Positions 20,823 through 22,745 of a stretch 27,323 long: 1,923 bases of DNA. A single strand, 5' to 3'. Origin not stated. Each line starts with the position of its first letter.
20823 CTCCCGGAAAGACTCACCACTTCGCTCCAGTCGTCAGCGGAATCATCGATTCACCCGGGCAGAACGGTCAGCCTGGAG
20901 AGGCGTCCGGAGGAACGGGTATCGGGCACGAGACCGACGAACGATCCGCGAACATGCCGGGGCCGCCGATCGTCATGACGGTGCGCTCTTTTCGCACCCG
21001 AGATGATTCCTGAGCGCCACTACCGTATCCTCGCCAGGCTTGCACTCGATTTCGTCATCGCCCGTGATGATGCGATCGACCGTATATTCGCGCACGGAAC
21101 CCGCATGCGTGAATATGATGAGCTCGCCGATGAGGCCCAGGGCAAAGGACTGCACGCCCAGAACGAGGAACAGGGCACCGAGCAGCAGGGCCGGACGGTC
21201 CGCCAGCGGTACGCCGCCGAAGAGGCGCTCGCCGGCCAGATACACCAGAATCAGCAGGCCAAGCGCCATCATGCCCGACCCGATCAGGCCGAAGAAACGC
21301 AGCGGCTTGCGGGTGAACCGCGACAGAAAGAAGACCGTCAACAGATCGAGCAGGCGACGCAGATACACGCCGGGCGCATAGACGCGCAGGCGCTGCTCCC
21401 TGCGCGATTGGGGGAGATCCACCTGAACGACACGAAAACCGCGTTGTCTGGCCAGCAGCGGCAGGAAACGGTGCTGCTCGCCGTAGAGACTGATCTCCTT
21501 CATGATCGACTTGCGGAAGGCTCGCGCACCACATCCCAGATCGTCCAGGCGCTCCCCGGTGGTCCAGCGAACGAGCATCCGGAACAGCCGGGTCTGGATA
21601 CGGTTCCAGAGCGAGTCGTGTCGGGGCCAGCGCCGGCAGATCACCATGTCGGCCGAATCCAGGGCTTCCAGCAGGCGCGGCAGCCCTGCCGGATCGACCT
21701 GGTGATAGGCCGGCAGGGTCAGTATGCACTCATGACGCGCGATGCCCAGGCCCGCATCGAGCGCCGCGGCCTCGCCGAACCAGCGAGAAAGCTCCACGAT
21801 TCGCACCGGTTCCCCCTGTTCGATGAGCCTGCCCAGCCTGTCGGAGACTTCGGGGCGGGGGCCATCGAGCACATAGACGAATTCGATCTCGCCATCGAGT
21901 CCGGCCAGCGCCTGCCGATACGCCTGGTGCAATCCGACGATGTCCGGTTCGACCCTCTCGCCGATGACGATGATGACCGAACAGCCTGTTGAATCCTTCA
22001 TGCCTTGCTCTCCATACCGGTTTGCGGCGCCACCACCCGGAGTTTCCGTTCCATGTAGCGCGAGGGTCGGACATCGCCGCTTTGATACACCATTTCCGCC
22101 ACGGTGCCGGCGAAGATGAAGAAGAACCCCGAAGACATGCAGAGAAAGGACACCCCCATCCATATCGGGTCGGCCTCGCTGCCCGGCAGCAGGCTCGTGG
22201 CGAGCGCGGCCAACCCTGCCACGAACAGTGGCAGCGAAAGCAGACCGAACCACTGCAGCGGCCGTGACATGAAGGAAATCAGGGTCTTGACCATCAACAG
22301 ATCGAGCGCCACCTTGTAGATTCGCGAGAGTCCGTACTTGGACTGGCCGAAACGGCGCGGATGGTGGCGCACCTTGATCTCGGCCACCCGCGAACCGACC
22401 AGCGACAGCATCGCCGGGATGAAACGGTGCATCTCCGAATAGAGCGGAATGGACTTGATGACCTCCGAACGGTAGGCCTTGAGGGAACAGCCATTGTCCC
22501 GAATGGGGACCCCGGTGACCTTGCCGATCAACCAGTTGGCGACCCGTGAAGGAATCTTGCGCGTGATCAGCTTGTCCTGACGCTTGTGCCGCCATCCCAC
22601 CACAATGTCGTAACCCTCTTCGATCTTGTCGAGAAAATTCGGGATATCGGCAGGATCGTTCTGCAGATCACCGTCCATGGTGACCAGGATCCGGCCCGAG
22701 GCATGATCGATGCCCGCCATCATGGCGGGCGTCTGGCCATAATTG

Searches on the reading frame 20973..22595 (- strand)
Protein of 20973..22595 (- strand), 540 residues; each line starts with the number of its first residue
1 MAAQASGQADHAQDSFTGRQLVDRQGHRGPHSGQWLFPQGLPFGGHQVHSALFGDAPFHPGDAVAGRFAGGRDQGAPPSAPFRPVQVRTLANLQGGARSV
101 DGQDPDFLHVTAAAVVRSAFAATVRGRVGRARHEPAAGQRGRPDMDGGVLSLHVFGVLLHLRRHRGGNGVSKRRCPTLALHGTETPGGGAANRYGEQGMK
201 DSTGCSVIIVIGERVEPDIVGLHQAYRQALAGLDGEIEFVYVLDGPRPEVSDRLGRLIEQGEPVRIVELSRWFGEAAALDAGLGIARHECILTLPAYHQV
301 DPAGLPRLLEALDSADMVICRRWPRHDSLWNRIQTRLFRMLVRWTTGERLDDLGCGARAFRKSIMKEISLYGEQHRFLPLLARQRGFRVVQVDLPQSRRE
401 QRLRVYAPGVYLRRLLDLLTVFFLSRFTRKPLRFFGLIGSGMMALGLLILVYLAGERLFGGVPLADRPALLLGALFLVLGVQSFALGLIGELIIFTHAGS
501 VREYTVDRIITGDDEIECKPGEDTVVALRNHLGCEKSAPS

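Call 6: search_protein_families(library=ncbifam, proteins=[window:20973-22595:-], max_evalue=0.01)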
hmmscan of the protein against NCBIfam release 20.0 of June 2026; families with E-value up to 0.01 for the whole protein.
window:20973-22595:- (540 aa): 5 families
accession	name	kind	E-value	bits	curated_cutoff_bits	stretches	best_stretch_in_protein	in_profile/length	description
NF007986.1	PRK10714.1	equivalog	5.4e-30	104.5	529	1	222-511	24-313/316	undecaprenyl-phosphate 4-deoxy-4-formamido-L-arabinose transferase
NF047588.1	GlcsyltransPgfSStrep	equivalog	1.6e-12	47.2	500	1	219-493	16-287/308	glycosyltransferase PgfS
TIGR04182.1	glyco_TIGR04182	equivalog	2.6e-11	43.5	325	1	274-503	59-292/293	S-layer glycoprotein N-glycosyltransferase AglJ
TIGR03937.1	PgaC_IcaA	equivalog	0.0015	17.6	422.3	1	235-315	73-153/407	poly-beta-1,6-N-acetyl-D-glucosamine synthase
NF041391.1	DPhHxTase_Halo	equivalog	0.0022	17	375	1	329-397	114-184/213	dolichyl-phosphate hexose transferase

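Call 82: search_protein_families(library=pfam, proteins=[window:20973-22595:-], max_evalue=0.001)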
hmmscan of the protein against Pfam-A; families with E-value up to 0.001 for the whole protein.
window:20973-22595:- (540 aa): 1 family
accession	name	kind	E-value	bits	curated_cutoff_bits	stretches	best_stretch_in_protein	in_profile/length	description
PF00535.33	Glycos_transf_2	-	1.1e-09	38.9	23.3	1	223-366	14-165/168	Glycosyl transferase family 2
